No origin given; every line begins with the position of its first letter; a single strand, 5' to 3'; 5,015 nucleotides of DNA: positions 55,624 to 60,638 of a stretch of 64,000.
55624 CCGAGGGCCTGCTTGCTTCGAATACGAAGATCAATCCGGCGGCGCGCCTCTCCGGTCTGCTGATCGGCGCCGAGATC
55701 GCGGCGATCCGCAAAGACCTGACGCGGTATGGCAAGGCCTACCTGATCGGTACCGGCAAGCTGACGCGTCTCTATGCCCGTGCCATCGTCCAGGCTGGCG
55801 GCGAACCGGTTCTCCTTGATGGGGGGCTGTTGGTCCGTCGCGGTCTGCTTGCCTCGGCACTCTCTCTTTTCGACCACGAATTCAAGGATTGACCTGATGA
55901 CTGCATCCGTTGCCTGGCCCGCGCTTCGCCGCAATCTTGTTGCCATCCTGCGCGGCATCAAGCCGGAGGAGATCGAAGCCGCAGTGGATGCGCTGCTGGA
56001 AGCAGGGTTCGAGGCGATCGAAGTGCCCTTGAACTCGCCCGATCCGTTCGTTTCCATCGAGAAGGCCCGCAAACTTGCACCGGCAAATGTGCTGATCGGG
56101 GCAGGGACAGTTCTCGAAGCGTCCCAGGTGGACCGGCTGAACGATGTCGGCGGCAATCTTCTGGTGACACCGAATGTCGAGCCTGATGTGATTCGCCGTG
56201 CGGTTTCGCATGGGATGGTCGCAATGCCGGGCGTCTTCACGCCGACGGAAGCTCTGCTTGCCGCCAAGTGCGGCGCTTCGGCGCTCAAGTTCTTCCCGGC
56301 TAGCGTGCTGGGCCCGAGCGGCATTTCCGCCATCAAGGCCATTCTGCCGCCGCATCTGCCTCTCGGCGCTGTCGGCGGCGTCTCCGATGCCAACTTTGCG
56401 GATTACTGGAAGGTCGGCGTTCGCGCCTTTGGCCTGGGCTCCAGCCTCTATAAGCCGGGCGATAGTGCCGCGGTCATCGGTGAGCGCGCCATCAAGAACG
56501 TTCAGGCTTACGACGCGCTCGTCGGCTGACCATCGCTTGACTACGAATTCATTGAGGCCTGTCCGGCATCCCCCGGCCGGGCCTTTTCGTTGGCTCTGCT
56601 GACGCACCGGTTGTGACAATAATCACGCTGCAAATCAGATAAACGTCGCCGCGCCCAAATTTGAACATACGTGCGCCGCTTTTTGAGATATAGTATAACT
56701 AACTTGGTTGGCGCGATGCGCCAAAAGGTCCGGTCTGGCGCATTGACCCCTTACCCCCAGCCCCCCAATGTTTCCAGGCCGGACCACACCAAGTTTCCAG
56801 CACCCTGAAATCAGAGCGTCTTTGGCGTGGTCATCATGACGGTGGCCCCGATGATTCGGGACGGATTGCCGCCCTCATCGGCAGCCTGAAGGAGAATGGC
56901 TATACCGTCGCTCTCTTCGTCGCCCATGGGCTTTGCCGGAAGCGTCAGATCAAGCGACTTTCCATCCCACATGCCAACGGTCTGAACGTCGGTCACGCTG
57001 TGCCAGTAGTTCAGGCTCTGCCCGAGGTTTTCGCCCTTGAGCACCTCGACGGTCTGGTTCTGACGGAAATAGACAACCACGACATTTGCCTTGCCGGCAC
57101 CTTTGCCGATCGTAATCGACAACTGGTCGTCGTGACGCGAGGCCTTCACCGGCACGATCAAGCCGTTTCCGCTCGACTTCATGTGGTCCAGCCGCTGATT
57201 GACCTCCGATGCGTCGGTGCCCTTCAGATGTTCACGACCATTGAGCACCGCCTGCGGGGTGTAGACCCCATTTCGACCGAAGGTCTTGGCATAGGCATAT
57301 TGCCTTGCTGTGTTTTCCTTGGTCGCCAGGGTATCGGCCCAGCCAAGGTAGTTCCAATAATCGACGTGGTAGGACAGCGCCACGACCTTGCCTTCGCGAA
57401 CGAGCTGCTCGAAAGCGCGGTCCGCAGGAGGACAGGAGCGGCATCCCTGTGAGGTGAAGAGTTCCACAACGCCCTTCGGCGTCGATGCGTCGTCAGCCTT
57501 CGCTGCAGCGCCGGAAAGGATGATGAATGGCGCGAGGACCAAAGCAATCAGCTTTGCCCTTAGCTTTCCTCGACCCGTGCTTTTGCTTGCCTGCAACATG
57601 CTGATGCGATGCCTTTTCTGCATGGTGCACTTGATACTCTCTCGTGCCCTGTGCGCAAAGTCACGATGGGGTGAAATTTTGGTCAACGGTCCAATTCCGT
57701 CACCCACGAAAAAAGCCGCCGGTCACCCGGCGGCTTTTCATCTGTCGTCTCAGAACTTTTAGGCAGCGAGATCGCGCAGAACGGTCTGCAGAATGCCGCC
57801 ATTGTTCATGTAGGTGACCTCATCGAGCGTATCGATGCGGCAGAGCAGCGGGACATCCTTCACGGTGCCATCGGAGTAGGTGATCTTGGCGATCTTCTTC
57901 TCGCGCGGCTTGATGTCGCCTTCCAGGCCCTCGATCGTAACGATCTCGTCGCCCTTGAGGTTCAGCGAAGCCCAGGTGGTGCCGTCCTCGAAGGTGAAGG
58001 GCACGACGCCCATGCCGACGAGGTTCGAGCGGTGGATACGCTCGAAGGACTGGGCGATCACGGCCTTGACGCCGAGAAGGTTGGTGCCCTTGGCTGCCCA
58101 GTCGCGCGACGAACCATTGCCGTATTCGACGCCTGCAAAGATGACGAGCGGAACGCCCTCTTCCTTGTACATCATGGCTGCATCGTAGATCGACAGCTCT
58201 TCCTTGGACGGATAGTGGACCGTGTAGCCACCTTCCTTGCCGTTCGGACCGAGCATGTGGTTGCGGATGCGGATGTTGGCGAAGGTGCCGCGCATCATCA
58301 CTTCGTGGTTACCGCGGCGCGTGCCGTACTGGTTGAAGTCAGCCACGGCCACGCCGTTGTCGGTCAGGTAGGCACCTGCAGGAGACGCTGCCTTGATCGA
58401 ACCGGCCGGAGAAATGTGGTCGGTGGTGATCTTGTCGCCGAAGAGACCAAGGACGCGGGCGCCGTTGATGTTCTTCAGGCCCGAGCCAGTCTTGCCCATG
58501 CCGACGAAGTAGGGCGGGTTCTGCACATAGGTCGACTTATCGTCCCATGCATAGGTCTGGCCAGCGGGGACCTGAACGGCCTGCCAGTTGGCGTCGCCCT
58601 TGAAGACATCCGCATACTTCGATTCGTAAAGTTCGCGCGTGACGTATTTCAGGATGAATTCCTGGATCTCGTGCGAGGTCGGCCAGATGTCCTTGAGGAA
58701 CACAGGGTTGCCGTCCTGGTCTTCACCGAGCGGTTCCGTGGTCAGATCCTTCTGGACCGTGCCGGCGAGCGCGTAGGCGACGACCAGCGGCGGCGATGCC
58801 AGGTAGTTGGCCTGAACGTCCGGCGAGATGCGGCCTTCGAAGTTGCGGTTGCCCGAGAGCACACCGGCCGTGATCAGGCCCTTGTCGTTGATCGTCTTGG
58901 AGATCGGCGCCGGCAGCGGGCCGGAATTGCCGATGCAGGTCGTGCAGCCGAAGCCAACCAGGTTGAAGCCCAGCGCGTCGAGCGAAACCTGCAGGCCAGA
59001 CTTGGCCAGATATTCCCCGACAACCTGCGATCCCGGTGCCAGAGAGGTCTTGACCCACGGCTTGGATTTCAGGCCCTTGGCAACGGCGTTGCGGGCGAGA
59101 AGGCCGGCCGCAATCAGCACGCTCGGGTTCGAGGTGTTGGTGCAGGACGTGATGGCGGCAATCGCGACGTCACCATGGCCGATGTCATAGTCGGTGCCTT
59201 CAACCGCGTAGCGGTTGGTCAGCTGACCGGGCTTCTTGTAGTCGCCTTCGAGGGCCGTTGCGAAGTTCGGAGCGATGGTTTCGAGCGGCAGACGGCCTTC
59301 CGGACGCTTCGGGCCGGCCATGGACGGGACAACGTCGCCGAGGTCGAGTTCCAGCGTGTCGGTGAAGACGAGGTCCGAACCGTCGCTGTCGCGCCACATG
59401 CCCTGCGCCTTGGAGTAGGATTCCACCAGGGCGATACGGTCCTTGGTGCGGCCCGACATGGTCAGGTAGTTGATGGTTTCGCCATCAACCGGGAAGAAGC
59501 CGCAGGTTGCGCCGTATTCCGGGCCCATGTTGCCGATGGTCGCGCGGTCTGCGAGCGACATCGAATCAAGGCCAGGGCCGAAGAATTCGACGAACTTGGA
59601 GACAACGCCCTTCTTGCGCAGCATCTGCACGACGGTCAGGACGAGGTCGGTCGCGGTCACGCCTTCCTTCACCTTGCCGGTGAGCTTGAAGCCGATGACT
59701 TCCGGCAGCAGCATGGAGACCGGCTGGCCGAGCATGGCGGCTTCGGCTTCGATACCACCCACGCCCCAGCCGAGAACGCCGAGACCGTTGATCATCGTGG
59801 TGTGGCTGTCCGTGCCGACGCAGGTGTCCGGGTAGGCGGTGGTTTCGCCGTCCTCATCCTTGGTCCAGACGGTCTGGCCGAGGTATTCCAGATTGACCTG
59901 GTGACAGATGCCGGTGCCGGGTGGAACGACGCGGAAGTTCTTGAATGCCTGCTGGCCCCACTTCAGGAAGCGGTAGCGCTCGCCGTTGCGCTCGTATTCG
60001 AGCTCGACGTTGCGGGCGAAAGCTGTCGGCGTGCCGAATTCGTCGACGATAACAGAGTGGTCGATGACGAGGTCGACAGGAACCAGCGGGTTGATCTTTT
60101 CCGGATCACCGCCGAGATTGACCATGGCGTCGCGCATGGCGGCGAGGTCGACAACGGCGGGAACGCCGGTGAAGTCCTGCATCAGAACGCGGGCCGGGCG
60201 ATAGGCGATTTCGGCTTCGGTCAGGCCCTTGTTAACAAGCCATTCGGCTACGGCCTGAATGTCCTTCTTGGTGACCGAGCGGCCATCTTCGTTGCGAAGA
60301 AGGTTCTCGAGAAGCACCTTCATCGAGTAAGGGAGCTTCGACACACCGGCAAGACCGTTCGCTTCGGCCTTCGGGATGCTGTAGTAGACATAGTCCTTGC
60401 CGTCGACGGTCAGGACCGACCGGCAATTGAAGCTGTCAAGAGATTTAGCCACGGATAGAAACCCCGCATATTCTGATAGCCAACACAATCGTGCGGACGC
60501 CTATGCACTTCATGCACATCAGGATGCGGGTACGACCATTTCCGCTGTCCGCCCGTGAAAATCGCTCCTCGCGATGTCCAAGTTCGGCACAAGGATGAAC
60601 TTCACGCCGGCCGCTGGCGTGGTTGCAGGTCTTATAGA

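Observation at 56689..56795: Unannotated ~95-nt structured RNA with a C-rich apical loop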

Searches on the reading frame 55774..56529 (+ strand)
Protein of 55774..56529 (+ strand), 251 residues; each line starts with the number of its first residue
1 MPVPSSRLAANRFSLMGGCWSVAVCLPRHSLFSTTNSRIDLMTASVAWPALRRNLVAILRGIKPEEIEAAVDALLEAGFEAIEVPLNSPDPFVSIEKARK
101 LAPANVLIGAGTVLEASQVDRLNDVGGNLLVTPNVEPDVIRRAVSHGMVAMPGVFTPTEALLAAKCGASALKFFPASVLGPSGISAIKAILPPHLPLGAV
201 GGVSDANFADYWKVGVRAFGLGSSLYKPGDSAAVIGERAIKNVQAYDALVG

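Call 10: search_protein_families(library=pfam, proteins=[window:55774-56529:+])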
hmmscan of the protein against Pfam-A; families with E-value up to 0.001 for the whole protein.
window:55774-56529:+ (251 aa): 1 family
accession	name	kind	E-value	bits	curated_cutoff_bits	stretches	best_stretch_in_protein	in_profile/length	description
PF01081.25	Aldolase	-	1.8e-28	99.7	27.8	1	54-226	9-180/196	KDPG and KHG aldolase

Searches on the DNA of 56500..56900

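Call 4: search_rna_families(source=window, start=56500, end=56900, threshold=evalue, max_evalue=10, show_alignments=3)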
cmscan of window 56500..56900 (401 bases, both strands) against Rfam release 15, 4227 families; matches with E-value up to 10: 8.
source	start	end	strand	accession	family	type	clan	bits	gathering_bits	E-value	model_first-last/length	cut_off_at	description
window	56700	56790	+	RF02497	Atu_C10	Gene; sRNA;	-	42.7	60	3.2e-07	1-89/89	no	Rhizobiales sRNA Atu_C10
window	56544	56599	+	RF03268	mir-1911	Gene; miRNA;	-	18.7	88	0.28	1-59/59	no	mir-1911 microRNA precursor family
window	56727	56785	+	RF02355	BjrC174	Gene; sRNA;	-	17.4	45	0.63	88-151/201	no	Bradyrhizobiaceae sRNA BjrC174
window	56535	56588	+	RF00112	CyaR_RyeE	Gene; sRNA;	-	14.7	47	7.4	30-85/85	no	CyaR/Rye RNA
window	56606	56627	+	RF01114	TMV_UPD-PK1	Cis-reg;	-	13.9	33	9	1-22/22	no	Pseudoknot of upstream pseudoknot domain (UPD) of the 3'UTR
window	56546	56601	+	RF02136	HTT-AS1_3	Gene; lncRNA;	-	12.5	70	5.7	1-60/60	no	HTT antisense RNA 1 conserved region 3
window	56701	56790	-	RF02246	Six3os1_1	Gene; lncRNA;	-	9.8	50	9.7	1-87/87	no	Six3os1 conserved region 1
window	56783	56831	-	RF00036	RRE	Cis-reg;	-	7.3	104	6.8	1-337/337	no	HIV Rev response element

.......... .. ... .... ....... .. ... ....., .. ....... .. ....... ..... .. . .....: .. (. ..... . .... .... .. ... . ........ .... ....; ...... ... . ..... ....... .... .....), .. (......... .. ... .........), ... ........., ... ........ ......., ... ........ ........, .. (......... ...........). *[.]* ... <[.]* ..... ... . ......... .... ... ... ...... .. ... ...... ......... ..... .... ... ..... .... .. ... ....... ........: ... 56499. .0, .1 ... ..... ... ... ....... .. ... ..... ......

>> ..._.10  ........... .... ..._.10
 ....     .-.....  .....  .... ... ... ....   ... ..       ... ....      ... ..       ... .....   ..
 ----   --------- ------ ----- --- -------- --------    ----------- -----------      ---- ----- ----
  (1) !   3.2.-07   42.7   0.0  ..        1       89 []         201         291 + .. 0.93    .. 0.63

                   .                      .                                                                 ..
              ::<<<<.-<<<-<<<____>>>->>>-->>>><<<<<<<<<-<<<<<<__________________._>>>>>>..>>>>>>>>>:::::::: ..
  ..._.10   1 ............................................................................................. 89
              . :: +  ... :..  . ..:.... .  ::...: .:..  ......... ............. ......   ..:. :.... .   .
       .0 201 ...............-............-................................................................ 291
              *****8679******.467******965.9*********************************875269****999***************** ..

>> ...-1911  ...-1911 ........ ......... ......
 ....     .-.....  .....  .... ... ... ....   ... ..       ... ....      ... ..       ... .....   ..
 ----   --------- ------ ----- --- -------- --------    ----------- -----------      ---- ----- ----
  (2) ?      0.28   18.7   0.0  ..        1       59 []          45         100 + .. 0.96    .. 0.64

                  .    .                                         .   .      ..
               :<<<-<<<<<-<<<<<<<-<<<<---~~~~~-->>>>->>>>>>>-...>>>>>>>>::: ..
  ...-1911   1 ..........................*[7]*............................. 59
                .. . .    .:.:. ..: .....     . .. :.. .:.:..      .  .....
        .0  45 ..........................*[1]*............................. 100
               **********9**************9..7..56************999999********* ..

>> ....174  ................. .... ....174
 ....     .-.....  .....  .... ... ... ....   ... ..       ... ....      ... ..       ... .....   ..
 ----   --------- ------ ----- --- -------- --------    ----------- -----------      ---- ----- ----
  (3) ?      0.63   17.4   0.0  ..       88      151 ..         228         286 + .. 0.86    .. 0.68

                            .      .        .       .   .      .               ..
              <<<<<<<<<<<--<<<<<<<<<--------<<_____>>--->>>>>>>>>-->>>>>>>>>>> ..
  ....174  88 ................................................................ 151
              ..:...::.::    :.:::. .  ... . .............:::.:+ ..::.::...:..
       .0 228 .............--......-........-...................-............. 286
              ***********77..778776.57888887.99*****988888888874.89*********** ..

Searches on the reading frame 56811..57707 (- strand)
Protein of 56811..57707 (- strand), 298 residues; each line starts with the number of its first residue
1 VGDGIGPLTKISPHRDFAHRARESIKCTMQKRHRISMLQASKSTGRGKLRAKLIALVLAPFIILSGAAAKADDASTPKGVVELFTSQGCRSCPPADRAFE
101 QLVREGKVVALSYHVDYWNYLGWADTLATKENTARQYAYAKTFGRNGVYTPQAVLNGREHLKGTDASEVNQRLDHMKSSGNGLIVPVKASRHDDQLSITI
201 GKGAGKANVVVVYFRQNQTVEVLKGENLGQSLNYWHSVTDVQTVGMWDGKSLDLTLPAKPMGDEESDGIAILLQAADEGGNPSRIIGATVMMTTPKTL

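Call 10: search_protein_families(library=pfam, proteins=[window:56811-57707:-])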
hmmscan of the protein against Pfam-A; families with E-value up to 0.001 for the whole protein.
window:56811-57707:- (298 aa): 1 family
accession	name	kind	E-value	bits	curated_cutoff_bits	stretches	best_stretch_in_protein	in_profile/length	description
PF06764.17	DUF1223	-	2.3e-63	214.3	30.7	1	80-274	1-202/202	Protein of unknown function (DUF1223)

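Call 71: search_solved_structures(query=window:56811-57707:-, max_evalue=0.00001)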
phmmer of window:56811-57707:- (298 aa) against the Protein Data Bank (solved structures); distinct sequences matched with E-value up to 0.00001: 1.
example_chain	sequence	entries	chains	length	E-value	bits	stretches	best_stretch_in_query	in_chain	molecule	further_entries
2axo_A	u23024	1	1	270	6e-87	294.7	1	56-293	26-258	hypothetical protein Atu2684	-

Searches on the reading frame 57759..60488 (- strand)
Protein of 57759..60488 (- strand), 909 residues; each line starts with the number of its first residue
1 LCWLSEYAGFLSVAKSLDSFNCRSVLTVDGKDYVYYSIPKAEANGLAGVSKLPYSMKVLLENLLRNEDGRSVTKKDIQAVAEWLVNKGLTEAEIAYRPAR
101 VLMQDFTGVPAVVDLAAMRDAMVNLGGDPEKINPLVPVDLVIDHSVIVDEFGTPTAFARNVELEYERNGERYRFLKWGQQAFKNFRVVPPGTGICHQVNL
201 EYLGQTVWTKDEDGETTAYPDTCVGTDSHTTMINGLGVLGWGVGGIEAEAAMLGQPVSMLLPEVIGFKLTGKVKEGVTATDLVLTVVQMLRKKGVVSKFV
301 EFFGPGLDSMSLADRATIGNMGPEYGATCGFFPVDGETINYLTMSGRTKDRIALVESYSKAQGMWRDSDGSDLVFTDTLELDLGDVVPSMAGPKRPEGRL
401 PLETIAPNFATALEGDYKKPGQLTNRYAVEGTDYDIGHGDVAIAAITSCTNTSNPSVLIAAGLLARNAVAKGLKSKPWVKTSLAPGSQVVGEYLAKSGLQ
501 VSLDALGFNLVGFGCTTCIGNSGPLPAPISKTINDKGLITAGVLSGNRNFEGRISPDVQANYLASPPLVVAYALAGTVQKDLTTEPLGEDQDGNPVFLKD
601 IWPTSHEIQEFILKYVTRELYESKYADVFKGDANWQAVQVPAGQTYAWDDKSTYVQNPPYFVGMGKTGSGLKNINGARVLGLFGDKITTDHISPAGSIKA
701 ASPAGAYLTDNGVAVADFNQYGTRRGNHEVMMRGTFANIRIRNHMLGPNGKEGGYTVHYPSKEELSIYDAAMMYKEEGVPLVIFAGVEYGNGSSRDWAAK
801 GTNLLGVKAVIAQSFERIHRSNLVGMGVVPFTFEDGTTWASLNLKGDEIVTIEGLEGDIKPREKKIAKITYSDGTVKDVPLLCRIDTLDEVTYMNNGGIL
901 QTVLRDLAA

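Call 10: search_protein_families(library=pfam, proteins=[window:57759-60488:-])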
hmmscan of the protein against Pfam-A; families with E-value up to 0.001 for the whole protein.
window:57759-60488:- (909 aa): 2 families
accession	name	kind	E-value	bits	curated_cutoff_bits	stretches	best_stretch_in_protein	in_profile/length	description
PF00330.25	Aconitase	-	2.3e-169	564.7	28.7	1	91-576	13-463/463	Aconitase family (aconitate hydratase)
PF00694.25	Aconitase_C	-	9.8e-40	136.4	22.8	1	706-835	3-130/131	Aconitase C-terminal domain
